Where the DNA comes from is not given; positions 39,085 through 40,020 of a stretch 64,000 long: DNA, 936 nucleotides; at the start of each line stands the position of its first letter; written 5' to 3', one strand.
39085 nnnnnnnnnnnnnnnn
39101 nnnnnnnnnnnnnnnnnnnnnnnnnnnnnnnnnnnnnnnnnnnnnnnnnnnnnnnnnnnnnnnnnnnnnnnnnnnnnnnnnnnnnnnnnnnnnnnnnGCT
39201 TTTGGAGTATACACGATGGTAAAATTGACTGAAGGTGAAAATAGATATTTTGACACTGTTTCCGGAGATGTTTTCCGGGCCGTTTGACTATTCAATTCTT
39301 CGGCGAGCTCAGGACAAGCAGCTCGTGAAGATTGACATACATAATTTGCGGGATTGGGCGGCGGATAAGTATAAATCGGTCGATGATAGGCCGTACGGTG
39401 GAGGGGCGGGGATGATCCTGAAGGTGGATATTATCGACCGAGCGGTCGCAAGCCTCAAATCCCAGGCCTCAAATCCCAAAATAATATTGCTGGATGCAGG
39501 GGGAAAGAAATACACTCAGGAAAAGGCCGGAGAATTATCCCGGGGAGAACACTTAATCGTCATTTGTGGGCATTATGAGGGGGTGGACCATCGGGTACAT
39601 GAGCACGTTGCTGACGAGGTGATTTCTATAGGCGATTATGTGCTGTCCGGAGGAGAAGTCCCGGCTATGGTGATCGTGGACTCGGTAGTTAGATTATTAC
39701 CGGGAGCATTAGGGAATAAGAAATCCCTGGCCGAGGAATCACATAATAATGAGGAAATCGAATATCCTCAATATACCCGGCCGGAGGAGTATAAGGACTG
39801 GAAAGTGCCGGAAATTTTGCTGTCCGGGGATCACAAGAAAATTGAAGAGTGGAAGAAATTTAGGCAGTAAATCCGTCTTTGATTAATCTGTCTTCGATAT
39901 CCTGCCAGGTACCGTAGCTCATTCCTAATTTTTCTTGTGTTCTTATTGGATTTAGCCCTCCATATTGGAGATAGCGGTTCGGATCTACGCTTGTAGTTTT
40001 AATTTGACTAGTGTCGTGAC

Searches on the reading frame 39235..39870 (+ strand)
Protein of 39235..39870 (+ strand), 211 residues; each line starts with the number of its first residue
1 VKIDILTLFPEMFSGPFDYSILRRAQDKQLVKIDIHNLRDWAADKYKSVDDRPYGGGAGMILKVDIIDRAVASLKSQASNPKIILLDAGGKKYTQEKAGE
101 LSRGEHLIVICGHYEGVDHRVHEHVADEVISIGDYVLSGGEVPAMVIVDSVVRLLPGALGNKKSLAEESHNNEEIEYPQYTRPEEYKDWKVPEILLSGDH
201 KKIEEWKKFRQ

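Call 12: search_protein_families(library=pfam, proteins=[window:39235-39870:+], max_evalue=0.001)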
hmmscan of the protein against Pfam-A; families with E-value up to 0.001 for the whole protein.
window:39235-39870:+ (211 aa): 1 family
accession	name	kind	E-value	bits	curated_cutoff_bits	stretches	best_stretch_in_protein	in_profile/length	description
PF01746.26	tRNA_m1G_MT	-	1.5e-58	198.2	27.3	1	23-208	2-183/195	tRNA (Guanine-1)-methyltransferase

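Call 14: find_encoding_contigs(protein=window:39235-39870:+, flank=2000, max_places=4)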
Protein window:39235-39870:+ (211 aa): 3 contigs read that carry it; 2 places shown.
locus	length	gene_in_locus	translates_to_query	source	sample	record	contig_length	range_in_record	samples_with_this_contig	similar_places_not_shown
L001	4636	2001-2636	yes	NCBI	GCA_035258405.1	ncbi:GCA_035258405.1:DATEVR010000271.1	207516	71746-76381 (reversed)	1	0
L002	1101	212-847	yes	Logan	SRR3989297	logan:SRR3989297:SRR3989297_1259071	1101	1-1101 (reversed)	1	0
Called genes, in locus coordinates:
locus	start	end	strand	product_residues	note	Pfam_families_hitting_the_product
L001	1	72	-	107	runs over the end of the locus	-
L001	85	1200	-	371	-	PF00535:Glycos_transf_2, PF04138:GtrA_DPMS_TM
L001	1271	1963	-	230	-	PF00702:Hydrolase, PF13419:HAD_2 (weak)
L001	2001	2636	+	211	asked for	PF01746:tRNA_m1G_MT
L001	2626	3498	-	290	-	PF01370:Epimerase, PF04321:RmlD_sub_bind, PF07993:NAD_binding_4 (faint), PF16363:GDP_Man_Dehyd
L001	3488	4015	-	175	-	PF00908:dTDP_sugar_isom, PF05523:FdtA (weak), PF14667:Polysacc_synt_C (weak)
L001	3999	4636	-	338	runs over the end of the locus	PF01073:3Beta_HSD, PF01370:Epimerase, PF02719:Polysacc_synt_2, PF04321:RmlD_sub_bind, PF07993:NAD_binding_4, PF16363:GDP_Man_Dehyd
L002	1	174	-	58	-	?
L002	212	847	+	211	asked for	PF01746:tRNA_m1G_MT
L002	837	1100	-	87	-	?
